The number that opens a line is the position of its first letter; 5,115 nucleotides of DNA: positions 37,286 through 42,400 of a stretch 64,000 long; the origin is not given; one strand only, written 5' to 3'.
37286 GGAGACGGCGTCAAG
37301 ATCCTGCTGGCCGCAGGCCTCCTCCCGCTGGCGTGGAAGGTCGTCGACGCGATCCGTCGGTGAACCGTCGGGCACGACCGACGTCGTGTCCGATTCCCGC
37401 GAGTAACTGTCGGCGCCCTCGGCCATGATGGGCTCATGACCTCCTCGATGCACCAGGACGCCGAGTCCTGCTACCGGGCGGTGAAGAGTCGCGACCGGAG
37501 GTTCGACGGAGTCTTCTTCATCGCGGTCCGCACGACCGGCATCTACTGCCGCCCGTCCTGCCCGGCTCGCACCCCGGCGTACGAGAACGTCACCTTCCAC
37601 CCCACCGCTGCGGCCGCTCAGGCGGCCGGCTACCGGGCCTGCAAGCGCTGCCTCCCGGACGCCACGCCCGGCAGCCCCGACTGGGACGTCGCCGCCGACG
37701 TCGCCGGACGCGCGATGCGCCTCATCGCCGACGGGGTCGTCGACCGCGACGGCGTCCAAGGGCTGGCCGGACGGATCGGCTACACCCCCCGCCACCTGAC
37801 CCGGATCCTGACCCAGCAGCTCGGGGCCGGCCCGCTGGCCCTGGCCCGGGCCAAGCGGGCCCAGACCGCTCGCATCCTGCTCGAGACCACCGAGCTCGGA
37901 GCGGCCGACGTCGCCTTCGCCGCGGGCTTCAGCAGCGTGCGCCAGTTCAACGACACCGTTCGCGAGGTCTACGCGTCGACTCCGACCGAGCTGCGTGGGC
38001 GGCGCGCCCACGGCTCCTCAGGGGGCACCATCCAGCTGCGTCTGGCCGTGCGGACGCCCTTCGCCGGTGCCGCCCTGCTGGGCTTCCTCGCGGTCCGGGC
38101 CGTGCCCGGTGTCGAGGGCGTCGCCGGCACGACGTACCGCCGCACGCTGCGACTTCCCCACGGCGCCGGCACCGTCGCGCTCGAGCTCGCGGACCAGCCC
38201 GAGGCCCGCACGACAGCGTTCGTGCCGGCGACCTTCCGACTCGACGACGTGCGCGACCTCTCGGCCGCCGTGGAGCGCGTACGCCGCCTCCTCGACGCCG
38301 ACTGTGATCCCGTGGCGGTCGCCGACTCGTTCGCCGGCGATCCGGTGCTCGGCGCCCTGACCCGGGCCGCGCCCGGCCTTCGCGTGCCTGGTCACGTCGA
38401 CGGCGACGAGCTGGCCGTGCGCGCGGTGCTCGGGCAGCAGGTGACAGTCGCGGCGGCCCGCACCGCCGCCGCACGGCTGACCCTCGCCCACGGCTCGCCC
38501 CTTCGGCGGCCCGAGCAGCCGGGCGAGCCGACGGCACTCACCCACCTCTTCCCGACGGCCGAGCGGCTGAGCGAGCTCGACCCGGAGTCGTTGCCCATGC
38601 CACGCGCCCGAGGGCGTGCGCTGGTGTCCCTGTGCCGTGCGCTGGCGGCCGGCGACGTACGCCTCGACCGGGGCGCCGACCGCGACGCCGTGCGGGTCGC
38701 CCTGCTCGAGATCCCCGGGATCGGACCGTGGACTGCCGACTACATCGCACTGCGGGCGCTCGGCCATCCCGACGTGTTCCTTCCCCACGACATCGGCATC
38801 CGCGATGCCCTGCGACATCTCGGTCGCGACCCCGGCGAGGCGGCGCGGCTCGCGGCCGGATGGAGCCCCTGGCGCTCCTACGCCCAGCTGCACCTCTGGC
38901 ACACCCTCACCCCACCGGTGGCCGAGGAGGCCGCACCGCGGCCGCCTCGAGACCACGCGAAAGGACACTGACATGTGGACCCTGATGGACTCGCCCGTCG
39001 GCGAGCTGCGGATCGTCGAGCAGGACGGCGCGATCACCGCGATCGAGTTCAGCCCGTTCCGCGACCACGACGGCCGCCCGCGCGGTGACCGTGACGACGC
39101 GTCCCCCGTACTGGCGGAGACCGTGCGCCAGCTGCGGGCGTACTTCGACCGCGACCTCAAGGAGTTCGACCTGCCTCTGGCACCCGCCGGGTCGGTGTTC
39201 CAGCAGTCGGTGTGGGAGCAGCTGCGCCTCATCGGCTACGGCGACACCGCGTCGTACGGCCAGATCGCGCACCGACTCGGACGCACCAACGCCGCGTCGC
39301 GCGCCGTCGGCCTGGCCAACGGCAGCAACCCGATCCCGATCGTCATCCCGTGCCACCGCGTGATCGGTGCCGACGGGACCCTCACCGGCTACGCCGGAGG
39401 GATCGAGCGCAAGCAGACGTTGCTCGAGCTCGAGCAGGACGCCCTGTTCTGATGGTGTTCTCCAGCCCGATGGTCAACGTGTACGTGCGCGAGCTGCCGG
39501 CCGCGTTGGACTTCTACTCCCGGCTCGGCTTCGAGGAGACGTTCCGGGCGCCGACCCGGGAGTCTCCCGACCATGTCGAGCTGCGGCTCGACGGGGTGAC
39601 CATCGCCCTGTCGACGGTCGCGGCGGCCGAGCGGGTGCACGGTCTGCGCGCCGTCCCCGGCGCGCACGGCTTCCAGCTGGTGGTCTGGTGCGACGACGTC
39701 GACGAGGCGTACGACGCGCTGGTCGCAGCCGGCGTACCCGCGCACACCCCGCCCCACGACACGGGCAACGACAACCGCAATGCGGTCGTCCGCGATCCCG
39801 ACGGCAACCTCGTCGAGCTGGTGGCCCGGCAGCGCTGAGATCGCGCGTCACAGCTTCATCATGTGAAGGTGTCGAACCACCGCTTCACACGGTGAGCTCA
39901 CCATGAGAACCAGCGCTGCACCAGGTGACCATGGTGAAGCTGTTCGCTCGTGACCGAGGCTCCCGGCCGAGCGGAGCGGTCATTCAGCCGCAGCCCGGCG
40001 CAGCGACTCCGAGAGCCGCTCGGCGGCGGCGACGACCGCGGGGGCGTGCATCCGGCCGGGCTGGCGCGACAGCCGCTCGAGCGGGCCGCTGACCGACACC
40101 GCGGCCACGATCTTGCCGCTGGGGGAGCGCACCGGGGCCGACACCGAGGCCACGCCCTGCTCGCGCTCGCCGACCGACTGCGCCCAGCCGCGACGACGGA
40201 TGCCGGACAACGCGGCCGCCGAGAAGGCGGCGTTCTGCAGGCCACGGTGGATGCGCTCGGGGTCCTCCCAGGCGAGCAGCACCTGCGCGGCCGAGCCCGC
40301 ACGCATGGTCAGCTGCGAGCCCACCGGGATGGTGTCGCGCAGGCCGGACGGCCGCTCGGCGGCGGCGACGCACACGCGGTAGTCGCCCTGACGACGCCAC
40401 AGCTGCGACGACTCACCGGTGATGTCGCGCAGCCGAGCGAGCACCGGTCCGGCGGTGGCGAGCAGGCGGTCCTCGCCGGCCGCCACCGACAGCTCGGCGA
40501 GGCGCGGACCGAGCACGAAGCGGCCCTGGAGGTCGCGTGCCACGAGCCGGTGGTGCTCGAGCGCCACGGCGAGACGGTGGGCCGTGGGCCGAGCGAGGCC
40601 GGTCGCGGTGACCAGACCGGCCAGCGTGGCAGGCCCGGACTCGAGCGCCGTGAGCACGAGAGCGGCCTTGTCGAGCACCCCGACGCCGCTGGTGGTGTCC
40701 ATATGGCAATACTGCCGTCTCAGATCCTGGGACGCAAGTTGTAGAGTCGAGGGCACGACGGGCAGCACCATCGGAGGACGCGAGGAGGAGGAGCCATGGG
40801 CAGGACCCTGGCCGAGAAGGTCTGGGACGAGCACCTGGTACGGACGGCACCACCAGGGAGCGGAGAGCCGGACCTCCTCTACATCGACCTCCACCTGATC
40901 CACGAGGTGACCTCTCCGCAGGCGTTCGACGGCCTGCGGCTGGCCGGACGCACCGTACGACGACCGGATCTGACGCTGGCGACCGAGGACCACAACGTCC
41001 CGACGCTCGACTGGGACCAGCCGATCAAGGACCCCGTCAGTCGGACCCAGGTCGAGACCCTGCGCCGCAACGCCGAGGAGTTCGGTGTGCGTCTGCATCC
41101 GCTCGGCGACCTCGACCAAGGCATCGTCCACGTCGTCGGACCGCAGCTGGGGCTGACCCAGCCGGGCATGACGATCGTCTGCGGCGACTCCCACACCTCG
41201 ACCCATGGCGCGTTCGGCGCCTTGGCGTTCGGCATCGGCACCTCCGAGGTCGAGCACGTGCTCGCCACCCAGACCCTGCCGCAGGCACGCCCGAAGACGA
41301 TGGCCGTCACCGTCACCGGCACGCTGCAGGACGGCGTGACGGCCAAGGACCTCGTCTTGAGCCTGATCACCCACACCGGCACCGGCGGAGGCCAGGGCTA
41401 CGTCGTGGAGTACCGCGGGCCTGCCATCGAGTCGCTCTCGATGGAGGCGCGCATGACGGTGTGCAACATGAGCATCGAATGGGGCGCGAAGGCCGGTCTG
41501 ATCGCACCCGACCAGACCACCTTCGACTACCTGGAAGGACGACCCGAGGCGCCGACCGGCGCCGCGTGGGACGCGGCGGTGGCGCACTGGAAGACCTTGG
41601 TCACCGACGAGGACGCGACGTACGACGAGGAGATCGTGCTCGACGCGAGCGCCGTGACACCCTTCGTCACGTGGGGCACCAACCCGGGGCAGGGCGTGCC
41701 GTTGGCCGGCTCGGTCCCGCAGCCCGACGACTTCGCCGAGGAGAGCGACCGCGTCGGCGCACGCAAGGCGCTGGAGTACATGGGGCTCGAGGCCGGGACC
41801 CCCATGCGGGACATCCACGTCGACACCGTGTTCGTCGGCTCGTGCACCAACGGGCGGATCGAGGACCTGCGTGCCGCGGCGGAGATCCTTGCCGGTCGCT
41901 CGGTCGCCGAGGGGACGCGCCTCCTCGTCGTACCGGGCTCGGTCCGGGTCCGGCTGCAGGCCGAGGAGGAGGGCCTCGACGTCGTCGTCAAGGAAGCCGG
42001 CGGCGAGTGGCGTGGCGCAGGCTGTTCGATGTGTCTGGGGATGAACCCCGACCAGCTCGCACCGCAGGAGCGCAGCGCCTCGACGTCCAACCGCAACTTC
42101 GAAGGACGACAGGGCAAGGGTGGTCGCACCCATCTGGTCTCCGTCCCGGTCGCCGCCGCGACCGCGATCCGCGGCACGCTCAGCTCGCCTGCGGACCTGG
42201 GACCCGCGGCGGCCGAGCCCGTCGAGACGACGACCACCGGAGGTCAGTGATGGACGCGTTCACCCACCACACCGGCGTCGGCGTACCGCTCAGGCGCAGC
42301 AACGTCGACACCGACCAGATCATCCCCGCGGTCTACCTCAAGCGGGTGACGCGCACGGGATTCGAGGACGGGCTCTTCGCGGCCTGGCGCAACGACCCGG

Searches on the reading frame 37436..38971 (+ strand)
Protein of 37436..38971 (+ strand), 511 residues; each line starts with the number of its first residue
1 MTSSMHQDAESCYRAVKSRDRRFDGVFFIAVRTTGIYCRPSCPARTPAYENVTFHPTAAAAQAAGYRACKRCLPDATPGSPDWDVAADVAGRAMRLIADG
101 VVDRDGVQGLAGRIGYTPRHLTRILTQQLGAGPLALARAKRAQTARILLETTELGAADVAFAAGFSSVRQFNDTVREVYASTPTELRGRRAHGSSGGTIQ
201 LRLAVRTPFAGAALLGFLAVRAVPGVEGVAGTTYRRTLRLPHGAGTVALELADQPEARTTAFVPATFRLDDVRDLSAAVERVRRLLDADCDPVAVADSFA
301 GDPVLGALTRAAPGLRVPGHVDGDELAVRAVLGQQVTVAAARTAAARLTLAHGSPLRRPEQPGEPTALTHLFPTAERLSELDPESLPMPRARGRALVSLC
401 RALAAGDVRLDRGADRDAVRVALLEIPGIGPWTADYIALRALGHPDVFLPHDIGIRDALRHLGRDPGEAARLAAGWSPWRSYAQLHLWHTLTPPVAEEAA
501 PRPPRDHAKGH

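Call 53: search_protein_families(library=pfam, proteins=[window:37436-38971:+], max_evalue=0.00001)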
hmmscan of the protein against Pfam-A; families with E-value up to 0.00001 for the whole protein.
window:37436-38971:+ (511 aa): 4 families
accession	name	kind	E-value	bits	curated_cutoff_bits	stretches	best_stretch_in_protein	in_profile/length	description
PF06029.17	AlkA_N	-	8.5e-34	116.7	26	1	201-322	2-118/118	AlkA N-terminal domain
PF02805.21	Ada_Zn_binding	-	1.5e-30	105.4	23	1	11-75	1-65/65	Metal binding domain of Ada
PF12833.13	HTH_18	-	1.8e-17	63.8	33.6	1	110-188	1-79/80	Helix-turn-helix domain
PF00730.31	HhH-GPD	-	7.7e-06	26.6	26.2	0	328-467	1-91/108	HhH-GPD superfamily base excision DNA repair protein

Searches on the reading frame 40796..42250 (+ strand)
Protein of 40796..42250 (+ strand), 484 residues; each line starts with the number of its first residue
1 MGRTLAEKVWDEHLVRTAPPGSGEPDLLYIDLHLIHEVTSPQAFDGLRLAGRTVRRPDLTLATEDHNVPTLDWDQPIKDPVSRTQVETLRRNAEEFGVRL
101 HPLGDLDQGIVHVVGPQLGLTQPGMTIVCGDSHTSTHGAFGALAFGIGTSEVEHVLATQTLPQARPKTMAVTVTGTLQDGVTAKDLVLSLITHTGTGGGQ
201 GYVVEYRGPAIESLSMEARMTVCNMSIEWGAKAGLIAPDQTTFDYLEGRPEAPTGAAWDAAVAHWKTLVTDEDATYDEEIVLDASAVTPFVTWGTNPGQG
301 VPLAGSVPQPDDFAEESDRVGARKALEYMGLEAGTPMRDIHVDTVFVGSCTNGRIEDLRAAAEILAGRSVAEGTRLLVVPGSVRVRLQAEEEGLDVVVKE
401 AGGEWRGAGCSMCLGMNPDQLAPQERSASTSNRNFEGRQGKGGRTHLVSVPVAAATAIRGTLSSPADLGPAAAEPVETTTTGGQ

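Call 53: search_protein_families(library=pfam, proteins=[window:40796-42250:+], max_evalue=0.00001)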
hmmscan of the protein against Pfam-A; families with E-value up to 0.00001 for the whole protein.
window:40796-42250:+ (484 aa): 1 family
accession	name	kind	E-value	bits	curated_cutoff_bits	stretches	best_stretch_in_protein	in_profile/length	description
PF00330.25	Aconitase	-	1.2e-178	595.2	28.7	1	7-460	1-463/463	Aconitase family (aconitate hydratase)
